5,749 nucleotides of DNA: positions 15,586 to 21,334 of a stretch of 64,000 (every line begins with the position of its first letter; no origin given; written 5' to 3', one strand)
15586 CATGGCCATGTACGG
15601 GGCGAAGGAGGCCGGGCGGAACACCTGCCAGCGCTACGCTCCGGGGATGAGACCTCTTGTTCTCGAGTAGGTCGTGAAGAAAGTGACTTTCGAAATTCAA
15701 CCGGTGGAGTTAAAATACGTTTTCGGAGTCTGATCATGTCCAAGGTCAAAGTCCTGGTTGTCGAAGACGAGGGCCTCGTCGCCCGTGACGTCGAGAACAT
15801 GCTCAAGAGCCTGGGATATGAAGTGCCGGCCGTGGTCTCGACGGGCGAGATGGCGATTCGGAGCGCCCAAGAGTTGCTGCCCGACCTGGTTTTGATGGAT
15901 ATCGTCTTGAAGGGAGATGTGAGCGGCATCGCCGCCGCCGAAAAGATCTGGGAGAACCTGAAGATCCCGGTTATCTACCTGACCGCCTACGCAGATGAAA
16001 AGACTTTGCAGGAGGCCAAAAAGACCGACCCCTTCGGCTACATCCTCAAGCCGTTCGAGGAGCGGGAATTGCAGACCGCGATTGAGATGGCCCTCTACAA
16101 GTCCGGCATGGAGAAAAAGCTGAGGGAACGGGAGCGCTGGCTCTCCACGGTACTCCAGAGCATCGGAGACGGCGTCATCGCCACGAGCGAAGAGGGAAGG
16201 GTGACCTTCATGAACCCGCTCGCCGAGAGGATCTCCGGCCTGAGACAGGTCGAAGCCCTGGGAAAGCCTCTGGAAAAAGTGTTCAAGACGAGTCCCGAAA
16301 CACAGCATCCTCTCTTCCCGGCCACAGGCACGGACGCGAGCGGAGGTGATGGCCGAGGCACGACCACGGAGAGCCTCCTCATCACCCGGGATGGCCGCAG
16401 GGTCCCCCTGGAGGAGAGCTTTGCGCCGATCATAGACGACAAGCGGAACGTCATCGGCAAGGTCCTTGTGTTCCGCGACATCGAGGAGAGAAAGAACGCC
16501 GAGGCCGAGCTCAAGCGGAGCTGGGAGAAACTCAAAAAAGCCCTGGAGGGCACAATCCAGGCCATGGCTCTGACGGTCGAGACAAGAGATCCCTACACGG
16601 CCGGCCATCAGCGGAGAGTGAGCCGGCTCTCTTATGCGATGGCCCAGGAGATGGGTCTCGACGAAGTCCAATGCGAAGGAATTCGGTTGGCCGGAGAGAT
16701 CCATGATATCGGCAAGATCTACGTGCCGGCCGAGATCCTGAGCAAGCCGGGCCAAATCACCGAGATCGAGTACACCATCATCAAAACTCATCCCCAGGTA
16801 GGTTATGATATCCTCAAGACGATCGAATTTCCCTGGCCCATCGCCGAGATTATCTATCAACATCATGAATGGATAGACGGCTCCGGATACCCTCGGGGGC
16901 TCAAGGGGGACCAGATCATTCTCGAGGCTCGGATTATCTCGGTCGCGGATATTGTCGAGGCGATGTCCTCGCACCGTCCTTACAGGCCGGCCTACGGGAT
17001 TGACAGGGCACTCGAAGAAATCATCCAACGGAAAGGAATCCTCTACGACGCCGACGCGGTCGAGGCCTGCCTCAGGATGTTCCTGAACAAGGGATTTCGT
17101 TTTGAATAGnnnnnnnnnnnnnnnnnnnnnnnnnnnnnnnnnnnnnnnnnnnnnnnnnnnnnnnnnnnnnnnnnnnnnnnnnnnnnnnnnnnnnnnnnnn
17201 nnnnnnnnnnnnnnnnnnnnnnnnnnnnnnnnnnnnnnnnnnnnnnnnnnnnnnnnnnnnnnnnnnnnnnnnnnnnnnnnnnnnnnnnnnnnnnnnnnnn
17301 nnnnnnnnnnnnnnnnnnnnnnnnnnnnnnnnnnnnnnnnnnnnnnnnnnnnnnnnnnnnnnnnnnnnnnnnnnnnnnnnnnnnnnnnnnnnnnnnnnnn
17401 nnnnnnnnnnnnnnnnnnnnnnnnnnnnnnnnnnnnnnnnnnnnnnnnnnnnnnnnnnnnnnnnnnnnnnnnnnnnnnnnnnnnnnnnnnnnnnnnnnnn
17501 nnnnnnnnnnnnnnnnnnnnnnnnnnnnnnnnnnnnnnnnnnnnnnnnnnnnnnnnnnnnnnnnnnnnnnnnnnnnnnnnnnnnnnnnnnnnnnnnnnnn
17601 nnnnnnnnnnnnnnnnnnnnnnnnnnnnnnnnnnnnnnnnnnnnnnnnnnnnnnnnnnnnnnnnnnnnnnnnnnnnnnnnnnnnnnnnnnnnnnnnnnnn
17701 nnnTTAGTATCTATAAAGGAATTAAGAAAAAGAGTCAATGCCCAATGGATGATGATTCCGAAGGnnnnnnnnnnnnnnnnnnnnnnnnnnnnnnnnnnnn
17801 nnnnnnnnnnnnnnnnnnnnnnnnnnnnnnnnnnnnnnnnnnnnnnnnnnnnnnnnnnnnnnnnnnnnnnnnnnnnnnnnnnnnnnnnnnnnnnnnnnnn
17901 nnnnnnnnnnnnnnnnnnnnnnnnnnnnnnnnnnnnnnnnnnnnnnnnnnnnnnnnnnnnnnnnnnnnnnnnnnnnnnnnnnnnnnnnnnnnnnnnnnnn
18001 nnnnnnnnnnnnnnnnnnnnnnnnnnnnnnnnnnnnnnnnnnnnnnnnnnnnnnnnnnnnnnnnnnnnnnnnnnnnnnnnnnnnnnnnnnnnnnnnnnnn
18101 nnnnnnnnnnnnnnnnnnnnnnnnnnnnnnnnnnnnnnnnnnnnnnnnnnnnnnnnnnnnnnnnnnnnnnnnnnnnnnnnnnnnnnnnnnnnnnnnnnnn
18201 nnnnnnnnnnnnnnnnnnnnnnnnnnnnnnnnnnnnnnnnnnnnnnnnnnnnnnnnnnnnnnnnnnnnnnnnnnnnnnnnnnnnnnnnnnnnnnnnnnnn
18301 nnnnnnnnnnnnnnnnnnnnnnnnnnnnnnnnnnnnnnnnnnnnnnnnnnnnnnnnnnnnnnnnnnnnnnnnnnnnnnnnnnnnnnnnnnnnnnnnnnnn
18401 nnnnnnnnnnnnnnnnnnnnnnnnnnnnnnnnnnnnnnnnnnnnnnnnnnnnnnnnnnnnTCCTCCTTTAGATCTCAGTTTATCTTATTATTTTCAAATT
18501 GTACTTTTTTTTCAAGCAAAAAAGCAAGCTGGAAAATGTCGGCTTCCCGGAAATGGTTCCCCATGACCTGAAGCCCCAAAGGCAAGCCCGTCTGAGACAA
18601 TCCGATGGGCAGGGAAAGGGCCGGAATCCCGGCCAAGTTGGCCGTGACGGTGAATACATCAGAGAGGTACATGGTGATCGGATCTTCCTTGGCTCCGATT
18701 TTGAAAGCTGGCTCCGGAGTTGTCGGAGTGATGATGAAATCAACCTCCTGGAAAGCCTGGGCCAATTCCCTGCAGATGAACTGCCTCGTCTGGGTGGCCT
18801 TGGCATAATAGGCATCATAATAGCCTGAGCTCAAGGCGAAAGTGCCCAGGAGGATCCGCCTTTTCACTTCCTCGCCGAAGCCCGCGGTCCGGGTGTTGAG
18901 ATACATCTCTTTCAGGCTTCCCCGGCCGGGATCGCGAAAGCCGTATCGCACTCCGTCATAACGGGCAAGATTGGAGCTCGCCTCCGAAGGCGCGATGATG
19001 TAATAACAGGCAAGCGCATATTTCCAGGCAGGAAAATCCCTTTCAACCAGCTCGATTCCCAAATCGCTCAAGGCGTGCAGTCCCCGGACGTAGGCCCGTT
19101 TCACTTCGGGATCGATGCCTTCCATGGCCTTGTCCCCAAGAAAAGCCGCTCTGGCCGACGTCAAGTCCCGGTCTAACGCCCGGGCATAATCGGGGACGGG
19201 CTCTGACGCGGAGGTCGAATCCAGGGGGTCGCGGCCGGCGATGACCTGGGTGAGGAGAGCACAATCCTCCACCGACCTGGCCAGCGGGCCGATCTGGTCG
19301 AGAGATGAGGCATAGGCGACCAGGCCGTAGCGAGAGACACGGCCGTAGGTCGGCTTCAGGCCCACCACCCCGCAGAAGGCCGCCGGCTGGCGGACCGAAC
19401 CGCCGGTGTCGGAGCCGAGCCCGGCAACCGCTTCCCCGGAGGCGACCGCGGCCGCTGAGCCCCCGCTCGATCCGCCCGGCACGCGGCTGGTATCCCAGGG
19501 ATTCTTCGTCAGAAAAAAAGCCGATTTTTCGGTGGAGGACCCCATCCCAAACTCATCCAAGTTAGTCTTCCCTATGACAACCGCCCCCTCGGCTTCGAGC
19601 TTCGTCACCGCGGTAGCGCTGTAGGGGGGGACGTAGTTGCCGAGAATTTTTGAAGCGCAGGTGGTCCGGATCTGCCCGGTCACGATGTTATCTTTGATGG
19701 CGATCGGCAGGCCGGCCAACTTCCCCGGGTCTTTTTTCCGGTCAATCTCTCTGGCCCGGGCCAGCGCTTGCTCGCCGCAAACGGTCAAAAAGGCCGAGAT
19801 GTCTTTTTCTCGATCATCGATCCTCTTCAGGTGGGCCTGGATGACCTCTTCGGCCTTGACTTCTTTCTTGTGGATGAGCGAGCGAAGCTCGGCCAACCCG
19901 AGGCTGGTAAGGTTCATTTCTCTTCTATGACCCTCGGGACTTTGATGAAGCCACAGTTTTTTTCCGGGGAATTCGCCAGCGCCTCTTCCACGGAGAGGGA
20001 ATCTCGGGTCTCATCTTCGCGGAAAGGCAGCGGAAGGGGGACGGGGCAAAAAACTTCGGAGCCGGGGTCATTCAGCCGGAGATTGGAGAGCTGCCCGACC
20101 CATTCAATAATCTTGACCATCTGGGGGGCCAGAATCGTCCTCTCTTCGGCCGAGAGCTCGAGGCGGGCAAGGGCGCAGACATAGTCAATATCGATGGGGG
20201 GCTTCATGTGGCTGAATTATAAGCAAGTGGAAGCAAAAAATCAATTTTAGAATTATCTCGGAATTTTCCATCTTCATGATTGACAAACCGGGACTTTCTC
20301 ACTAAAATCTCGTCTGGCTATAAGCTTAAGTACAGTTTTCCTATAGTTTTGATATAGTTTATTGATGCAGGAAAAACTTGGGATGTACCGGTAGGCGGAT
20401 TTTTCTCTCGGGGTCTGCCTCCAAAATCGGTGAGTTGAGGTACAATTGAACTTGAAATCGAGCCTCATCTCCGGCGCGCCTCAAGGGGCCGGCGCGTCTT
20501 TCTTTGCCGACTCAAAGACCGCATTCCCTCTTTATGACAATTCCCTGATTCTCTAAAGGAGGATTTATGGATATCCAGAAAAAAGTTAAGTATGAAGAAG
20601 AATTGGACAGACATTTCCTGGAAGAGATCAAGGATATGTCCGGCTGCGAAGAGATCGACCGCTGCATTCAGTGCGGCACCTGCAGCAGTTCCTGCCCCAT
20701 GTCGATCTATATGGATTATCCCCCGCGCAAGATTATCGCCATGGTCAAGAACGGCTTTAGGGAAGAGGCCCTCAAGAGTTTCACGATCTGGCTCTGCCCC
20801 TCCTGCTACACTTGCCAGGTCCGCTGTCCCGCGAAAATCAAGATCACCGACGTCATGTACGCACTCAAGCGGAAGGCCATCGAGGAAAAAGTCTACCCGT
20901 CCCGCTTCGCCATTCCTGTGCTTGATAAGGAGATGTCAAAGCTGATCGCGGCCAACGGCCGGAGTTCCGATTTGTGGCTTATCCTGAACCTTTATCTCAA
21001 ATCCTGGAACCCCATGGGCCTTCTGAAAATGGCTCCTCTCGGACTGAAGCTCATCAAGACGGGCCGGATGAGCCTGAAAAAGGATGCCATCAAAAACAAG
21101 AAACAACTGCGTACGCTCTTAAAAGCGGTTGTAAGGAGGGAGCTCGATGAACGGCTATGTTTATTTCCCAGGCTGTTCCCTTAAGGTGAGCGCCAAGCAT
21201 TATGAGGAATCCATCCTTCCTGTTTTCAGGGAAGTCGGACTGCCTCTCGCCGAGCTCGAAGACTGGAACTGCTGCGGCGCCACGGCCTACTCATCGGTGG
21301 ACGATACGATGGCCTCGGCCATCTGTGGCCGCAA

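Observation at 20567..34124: Hdr, NuoEF/HydBC-type and Mvh genes combined in one co-directional array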

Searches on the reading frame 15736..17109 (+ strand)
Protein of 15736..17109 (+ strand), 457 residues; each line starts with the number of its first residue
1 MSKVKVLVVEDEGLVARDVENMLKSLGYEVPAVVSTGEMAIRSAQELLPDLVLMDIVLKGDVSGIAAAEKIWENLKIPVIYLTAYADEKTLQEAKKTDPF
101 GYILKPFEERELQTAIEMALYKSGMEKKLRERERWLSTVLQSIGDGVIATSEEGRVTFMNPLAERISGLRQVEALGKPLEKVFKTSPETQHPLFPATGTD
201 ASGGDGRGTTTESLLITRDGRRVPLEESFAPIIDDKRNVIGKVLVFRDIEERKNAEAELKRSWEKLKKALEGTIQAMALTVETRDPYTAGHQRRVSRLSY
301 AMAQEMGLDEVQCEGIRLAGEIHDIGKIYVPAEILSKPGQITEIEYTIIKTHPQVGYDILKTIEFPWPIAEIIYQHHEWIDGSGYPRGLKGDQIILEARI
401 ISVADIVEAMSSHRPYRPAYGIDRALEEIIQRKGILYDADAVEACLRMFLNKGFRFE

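Call 39: search_protein_families(library=pfam, proteins=[window:15736-17109:+], max_evalue=0.0001)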
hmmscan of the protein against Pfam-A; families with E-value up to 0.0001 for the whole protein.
window:15736-17109:+ (457 aa): 6 families
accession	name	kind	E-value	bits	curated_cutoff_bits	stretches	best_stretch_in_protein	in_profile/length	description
PF13487.12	HD_5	-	1.2e-39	136.2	27.2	1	280-439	6-168/170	HD domain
PF01966.28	HD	-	1e-21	77.8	22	1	289-410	2-116/116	HD domain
PF00072.30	Response_reg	-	5.4e-21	75.3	30.2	1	6-117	1-111/111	Response regulator receiver domain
PF00989.32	PAS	-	6.4e-13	49.2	22.6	1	137-249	4-113/113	PAS fold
PF13426.13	PAS_9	-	2.1e-10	41.2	27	1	145-251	2-103/103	PAS domain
PF08448.16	PAS_4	-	3e-09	37.5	23.1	1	141-253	2-109/110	PAS fold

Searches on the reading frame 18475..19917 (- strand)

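Call 39: search_protein_families(library=pfam, proteins=[window:18475-19917:-], max_evalue=0.0001)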
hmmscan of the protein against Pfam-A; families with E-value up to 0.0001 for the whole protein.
window:18475-19917:- (480 aa): 1 family
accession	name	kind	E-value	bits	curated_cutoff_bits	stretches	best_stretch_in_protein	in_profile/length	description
PF01425.27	Amidase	-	6e-157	523.7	27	1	24-460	1-443/445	Amidase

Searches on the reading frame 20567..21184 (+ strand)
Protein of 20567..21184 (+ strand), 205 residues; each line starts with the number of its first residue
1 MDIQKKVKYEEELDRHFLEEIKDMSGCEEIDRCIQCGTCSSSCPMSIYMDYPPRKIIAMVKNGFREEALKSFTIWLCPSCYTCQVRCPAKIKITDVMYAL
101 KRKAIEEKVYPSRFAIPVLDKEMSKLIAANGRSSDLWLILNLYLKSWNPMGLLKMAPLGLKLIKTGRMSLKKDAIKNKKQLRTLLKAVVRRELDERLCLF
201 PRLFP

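Call 5: search_protein_families(library=pfam, proteins=[window:20567-21184:+], max_evalue=0.01)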
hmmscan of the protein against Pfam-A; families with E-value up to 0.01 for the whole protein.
window:20567-21184:+ (205 aa): 11 families
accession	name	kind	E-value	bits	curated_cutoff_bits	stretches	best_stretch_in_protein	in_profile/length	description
PF13183.11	Fer4_8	-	8.1e-12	46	27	1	29-91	1-68/68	4Fe-4S dicluster domain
PF13534.11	Fer4_17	-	2.3e-09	38.1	22.2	1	32-91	1-60/61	4Fe-4S dicluster domain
PF13187.11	Fer4_9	-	4.5e-09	36.6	27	1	32-90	1-50/52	4Fe-4S dicluster domain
PF12838.12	Fer4_7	-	7.3e-06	26.8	27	1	32-91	1-52/52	4Fe-4S dicluster domain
PF13237.11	Fer4_10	-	1.1e-05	25.7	25.5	1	31-88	7-53/53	4Fe-4S dicluster domain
PF14691.11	Fer4_20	-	0.0005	20.3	25.8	0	21-69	12-58/113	Dihydroprymidine dehydrogenase domain II, 4Fe-4S cluster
PF00037.32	Fer4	-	0.00079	19.6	21.1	1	31-45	6-20/24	4Fe-4S binding domain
PF12837.12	Fer4_6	-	0.00092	19.5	25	1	31-46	7-22/24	4Fe-4S binding domain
PF13484.11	Fer4_16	-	0.0021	19.2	30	1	32-89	1-65/66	4Fe-4S double cluster binding domain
PF12800.12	Fer4_4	-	0.0021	18.7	24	1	31-45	2-16/17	4Fe-4S binding domain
PF12797.12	Fer4_2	-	0.0041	17.4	24.5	1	31-44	8-21/22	4Fe-4S binding domain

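Call 38: search_protein_families(library=ncbifam, proteins=[window:20567-21184:+], max_evalue=0.00001)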
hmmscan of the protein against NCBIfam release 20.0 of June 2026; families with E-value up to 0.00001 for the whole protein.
window:20567-21184:+ (205 aa): 14 families
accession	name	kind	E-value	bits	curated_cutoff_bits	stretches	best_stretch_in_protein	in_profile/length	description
TIGR03290.1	CoB_CoM_SS_C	equivalog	1.3e-23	83.6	160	1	31-112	2-83/144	CoB--CoM heterodisulfide reductase subunit C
NF038018.1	qmoC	equivalog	1.6e-21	77.2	300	1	14-139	2-124/360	quinone-interacting membrane-bound oxidoreductase complex subunit QmoC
NF041779.1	hetero_SS_HdrC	equivalog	2.5e-21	76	350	1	29-116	29-115/198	ferredoxin:CoB-CoM heterodisulfide reductase subunit HdrC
NF041890.1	hdrC_Methbact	equivalog_domain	2.4e-19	69.7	270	1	10-109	9-106/192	ferredoxin:CoB-CoM heterodisulfide reductase subunit HdrC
NF009227.0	PRK12577.1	equivalog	9e-13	47.6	349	1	14-192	135-326/330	succinate dehydrogenase/fumarate reductase iron-sulfur subunit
NF008369.0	PRK11168.1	equivalog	1.7e-09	37.1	278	1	27-114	7-97/401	anaerobic glycerol-3-phosphate dehydrogenase subunit C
NF041837.1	rnfC_Methano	equivalog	7.3e-08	31.7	650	1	30-105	357-426/438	Rnf electron transport complex subunit RnfC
TIGR00314.1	cdhA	equivalog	9.1e-08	30.4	781.3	1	16-124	386-487/784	CO dehydrogenase/acetyl-CoA synthase complex subunit alpha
NF004898.0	PRK06259.1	equivalog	1e-07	31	385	1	11-110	114-222/488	fumarate reductase (CoM/CoB) subunit TfrB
NF004616.0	PRK05950.1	subfamily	8.9e-07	28.3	228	0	11-108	127-237/238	succinate dehydrogenase iron-sulfur subunit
TIGR00384.1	dhsB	subfamily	9.3e-07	28.5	88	1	11-97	120-218/222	succinate dehydrogenase and fumarate reductase iron-sulfur protein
NF045663.1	diclust_near_Sec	equivalog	1.3e-06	26.8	530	1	9-117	282-396/759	pyridine nucleotide-disulfide oxidoreductase/dicluster-binding protein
TIGR01945.1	rnfC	subfamily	1.9e-06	26.7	245.95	1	28-103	360-430/435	RnfABCDGE type electron transport complex subunit C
TIGR03379.1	glycerol3P_GlpC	equivalog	6.2e-06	25.2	279.9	1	29-108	3-85/397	anaerobic glycerol-3-phosphate dehydrogenase subunit GlpC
